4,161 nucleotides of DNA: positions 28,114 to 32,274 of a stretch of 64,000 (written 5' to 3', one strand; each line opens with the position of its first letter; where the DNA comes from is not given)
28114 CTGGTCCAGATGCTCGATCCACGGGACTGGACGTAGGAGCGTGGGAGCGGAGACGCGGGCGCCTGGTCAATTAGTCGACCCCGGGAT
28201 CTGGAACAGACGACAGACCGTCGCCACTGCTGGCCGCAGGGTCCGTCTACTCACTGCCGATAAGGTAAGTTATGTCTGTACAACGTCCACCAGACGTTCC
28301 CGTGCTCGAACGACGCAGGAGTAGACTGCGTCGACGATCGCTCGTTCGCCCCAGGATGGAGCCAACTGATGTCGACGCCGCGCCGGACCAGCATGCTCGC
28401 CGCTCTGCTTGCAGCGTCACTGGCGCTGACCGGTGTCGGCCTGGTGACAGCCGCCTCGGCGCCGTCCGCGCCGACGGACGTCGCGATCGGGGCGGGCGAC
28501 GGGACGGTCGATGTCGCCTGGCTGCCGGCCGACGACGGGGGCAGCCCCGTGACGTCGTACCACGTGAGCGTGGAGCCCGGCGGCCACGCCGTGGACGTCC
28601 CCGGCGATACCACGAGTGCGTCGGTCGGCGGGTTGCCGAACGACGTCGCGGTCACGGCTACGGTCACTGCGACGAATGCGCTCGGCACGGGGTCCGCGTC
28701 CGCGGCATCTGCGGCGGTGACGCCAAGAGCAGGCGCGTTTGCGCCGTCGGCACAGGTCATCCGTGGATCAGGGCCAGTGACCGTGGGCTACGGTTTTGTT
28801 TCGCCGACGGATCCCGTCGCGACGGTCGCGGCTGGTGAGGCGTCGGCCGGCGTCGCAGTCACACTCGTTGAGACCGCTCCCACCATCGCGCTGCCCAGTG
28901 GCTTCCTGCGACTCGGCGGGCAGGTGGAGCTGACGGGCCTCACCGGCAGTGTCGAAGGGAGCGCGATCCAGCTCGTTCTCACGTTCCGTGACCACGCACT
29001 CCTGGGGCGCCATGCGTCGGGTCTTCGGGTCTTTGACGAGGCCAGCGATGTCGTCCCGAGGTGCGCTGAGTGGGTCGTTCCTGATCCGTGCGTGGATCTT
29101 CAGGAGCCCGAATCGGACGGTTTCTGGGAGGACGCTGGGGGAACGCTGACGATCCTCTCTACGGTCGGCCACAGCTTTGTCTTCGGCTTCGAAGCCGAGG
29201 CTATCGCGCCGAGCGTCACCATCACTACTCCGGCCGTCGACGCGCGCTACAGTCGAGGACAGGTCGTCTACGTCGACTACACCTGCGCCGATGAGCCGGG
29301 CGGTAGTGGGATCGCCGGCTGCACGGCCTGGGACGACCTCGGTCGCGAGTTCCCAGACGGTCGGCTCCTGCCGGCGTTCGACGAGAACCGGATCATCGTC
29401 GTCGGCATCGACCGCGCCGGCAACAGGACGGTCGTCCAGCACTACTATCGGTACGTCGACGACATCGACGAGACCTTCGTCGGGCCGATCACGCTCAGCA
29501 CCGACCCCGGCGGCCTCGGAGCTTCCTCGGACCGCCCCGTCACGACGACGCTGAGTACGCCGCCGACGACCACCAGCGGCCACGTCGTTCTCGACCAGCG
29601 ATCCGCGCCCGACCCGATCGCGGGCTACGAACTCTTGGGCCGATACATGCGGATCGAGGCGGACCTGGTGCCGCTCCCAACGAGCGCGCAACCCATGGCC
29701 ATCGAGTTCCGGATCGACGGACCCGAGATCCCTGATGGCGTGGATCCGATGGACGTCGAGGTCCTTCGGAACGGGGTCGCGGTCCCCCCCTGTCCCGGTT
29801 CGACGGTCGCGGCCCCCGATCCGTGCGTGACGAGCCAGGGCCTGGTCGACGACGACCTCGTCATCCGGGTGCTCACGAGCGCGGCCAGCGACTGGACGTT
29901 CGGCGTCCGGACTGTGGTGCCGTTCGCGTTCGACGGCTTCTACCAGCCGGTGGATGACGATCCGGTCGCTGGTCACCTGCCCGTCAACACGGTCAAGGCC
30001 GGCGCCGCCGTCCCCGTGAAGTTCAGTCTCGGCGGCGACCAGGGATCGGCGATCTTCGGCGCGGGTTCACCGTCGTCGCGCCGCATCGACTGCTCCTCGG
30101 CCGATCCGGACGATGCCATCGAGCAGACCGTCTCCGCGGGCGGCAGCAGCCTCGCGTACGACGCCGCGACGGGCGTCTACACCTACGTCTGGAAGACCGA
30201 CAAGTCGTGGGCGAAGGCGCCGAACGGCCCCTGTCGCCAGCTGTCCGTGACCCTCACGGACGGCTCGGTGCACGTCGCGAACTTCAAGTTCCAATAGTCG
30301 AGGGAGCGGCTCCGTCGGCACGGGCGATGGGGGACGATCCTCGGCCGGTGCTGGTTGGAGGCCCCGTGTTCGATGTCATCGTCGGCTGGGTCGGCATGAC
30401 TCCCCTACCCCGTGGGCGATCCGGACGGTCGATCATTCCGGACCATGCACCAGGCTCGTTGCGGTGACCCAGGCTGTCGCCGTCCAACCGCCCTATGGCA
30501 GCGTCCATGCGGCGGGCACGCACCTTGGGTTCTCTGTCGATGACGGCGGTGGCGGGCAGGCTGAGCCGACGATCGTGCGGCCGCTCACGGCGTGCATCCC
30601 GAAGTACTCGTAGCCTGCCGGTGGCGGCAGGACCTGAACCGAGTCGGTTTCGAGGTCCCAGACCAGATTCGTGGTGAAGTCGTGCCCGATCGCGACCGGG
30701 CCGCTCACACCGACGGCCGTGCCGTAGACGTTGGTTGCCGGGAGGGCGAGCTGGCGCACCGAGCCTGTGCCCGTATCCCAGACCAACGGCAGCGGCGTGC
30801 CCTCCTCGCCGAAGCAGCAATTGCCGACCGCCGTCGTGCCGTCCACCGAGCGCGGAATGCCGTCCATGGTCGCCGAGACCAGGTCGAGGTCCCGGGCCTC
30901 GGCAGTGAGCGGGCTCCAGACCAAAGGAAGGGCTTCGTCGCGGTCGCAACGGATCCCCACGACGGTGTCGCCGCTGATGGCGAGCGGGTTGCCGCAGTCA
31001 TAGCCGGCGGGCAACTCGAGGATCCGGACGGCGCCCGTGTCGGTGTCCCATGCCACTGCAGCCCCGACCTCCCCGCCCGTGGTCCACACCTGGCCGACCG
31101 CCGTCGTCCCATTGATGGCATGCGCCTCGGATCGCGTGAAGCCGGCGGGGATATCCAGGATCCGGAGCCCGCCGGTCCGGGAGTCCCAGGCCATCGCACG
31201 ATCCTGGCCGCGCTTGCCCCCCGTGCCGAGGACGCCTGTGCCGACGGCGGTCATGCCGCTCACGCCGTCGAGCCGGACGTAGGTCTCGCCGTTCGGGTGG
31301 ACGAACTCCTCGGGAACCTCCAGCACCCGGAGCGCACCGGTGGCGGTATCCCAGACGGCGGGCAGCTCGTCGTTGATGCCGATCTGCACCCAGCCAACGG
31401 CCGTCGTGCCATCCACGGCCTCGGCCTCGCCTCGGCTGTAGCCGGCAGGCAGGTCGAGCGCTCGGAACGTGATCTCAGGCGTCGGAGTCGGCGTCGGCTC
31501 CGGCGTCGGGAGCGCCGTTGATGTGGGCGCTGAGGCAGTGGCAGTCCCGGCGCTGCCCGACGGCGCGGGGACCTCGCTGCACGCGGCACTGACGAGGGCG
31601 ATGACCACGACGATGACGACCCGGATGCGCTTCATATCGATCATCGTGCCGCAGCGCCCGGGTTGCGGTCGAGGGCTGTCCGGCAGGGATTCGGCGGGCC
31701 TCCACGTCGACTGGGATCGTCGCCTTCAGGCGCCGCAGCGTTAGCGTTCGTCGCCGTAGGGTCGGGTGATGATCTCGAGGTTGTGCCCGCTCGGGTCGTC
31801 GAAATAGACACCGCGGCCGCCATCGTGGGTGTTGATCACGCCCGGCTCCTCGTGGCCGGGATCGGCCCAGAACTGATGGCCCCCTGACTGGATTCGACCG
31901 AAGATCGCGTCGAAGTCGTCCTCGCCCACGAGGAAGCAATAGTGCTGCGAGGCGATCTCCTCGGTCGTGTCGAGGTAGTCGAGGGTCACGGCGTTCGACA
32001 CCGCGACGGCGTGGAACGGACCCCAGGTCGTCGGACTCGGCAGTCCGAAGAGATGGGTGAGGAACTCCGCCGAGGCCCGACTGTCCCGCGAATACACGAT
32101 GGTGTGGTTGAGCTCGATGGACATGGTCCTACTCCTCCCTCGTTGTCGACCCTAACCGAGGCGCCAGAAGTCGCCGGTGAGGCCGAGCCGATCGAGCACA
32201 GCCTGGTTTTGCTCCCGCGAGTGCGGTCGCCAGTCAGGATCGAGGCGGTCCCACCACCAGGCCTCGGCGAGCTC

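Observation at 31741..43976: Segmental duplication with paired internal-deletion derivatives (MerB-like and cNMP-binding genes)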

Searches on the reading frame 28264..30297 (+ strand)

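Call 56: search_protein_families(library=pfam, max_evalue=0.001, proteins=[window:28264-30297:+])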
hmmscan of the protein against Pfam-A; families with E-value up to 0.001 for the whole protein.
window:28264-30297:+ (677 aa): 1 family
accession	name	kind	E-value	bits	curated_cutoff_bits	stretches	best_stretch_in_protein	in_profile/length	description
PF00041.27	fn3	-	2.6e-08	34.4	25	1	68-149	1-81/84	Fibronectin type III domain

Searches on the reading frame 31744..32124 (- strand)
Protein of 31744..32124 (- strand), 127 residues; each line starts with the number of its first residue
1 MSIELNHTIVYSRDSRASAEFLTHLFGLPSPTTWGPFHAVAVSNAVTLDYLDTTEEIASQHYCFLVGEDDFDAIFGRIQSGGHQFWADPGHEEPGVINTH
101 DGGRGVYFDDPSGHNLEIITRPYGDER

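Call 8: search_protein_families(library=pfam, max_evalue=0.01, proteins=[window:31744-32124:-])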
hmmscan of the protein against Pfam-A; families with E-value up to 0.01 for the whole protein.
seq(127 aa): 1 family
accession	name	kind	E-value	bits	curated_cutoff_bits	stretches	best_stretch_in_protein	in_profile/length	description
PF00903.31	Glyoxalase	-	5.5e-08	33.7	20.6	1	5-118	2-121/121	Glyoxalase/Bleomycin resistance protein/Dioxygenase superfamily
